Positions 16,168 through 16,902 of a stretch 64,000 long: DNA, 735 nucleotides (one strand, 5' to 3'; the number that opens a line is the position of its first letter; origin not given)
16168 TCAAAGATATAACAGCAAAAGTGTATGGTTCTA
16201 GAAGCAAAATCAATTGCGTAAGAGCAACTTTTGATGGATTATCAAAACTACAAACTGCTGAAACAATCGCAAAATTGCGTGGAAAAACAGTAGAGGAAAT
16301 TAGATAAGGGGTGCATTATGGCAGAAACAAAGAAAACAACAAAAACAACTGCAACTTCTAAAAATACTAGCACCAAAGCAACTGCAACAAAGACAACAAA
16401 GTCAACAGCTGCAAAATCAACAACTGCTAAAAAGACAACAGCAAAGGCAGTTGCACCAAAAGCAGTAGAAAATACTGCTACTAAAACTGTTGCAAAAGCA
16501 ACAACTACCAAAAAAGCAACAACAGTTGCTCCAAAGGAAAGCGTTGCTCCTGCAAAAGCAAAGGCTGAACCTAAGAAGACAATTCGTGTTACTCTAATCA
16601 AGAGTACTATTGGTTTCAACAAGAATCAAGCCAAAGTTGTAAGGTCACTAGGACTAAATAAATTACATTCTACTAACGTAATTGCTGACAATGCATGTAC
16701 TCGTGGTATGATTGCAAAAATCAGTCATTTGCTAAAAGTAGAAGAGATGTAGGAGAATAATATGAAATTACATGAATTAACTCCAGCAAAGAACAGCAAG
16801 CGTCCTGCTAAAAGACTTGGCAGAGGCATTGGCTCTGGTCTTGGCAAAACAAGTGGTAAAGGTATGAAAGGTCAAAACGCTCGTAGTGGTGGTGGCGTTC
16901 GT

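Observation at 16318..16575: uL30 is fused to an approximately 86-aa K/T/A-rich N-terminal extension longer than the protein itself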

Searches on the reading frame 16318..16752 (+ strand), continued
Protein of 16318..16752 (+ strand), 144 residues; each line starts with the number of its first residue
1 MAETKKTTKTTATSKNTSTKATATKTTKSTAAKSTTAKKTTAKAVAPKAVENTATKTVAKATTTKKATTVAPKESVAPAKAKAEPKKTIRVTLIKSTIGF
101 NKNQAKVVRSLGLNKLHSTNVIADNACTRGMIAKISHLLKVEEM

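Call 27: search_solved_structures(query=window:16318-16749:+, max_evalue=0.001, show_alignments=2)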
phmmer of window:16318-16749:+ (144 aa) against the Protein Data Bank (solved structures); distinct sequences matched with E-value up to 0.001: 29.
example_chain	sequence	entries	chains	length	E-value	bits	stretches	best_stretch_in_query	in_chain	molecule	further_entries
3j3v_Y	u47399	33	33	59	2.1e-09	41.4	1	89-143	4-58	50S ribosomal protein L30 | 50S ribosomal protein uL30 | Large ribosomal subunit protein uL30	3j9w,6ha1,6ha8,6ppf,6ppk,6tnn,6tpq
5njt_w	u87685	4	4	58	2.2e-09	41.3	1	89-143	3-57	50S ribosomal protein L30 | Large ribosomal subunit protein uL30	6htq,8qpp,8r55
4wce_W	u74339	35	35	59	4e-09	40.5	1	89-143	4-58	50S ribosomal protein L30 | Large ribosomal subunit protein uL30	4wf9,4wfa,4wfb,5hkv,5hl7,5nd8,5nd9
6fxc_AX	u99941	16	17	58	4.2e-09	40.4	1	89-143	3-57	50S ribosomal protein L30 | Large ribosomal subunit protein uL30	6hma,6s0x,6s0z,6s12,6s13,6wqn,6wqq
9tz5_t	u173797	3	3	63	5.7e-09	40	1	86-143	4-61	Large ribosomal subunit protein uL30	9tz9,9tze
5li0_2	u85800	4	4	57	6.2e-09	39.9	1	89-143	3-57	50S ribosomal protein L30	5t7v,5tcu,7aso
9hig_y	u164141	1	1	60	8.5e-09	39.4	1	87-142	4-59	Large ribosomal subunit protein uL30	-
7asp_A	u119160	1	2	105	1e-08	39.1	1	88-143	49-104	50S ribosomal protein L33,50S ribosomal protein L30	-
7nhn_3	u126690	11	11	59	1.2e-08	38.9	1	89-143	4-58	50S ribosomal protein L30 | Large ribosomal subunit protein uL30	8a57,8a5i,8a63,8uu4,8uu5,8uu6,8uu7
5o60_a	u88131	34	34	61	1.2e-08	38.9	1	89-144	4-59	50S ribosomal protein L30 | Large ribosomal subunit protein uL30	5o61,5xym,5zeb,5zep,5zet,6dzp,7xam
6dzi_a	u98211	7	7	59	1.2e-08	38.9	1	89-144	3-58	50S ribosomal protein L30 | Large ribosomal subunit protein uL30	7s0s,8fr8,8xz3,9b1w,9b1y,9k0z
4v7p_BZ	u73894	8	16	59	1.9e-08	38.3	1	89-142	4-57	50S ribosomal protein L30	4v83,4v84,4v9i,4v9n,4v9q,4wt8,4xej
10px_13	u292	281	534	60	2e-08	38.2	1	89-142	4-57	50S ribosomal protein L30 | PROTEIN (RIBOSOMAL PROTEIN L30) | 50S ribosomal protein L29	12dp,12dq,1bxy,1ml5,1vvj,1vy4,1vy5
4v87_AX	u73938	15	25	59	2.1e-08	38.1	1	89-142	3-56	50S ribosomal protein L30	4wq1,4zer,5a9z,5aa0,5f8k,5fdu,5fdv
5v7q_Z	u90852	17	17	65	2.3e-08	38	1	89-142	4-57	50S ribosomal protein L30 | Large ribosomal subunit protein uL30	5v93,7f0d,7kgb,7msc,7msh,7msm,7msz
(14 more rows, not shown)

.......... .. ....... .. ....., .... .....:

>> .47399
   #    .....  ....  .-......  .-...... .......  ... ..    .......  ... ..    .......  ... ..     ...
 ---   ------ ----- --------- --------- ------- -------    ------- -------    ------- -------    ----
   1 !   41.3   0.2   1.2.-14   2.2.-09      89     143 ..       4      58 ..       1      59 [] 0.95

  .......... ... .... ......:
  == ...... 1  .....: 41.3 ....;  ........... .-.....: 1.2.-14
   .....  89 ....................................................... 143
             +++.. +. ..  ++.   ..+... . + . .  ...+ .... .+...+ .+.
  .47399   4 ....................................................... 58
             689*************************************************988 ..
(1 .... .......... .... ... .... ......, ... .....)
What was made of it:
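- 16582..16752 (+): Canonical uL30 globular domain (residues 89-144) plus stop codon. ATT 16582 is the codon that corresponds to the truncated start call seen in an NCBI record for a relative. PDB uL30 alignments (call 27).
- On Bacterial uL30 (rpmD; Pfam PF00327, TIGR01308): 144 aa. All 29 distinct PDB uL30 sequences matched are 55-65 aa, apart from one engineered fusion (call 27).
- Checked: Solved bacterial uL30 chains are 55-65 aa, and their residue 3-4 aligns with residue 89 here (call 27).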

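Call 36: predict_structure(alignment_id=A2)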
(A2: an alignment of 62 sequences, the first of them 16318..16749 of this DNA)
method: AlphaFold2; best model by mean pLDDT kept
length: 144 residues; sequences in the alignment: 62
mean_pLDDT: 71.8   pTM: 0.44
mean pLDDT of the five models: 71.8, 70.7, 70.7, 69.9, 67.2
residues with pLDDT >= 90: 57; 70-90: 4; 50-70: 60; < 50: 23
segments of 3 or more residues with pLDDT < 50: 49-60
pLDDT, mean of each block of 10 residues (from residue 1): 65 59 56 54 52 44 53 53 77 97 97 97 96 98 94
secondary structure, 60 per line:
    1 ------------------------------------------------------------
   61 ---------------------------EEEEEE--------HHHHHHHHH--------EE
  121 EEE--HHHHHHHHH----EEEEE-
elements in order: E88-93 H102-110 E119-123 H126-134 E139-143
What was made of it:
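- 16582..16752 (+): AlphaFold2 pLDDT above 94 (call 36).
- On Borrelia-type long uL30 (helical extension in the bL37 pocket): AlphaFold2 gives no secondary structure and pLDDT 44-65 for residues 1-87 (call 36).
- Disorder: AlphaFold2 with 62 sequences gives pLDDT 44-65 and no secondary structure for residues 1-87 (call 36). No helix is predicted (call 36).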

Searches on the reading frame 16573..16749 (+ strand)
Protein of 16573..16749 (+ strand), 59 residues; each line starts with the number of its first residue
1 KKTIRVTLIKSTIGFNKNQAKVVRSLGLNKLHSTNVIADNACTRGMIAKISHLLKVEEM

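Call 52: search_protein_representatives(protein=window:16573-16749:+)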
Query: 59 residues. Proteins with E-value up to 0.001 (for the whole library): 1052; up to 1e-10: 13; up to 1e-30: 0. The best 150 are listed.
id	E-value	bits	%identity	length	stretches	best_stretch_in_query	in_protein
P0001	1.9e-28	111.9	100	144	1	1-59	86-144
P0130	1.8e-18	81.0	36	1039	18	13-34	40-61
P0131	2.2e-16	74.5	61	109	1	1-59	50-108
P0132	2.6e-16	74.3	64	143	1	2-59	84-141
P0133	5.0e-16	73.4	59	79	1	2-59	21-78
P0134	8.1e-16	72.7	64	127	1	2-59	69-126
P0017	1.4e-14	68.9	64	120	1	2-59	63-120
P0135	3.5e-14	67.7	59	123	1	2-59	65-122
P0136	8.8e-13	63.3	59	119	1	2-59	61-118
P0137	7.0e-12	60.5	57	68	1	6-59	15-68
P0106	3.2e-11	58.5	54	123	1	1-59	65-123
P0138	4.3e-11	58.1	53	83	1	2-58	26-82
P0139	9.3e-11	57.0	59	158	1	1-58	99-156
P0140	1.1e-10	56.8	53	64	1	2-58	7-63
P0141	2.3e-10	55.8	52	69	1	2-59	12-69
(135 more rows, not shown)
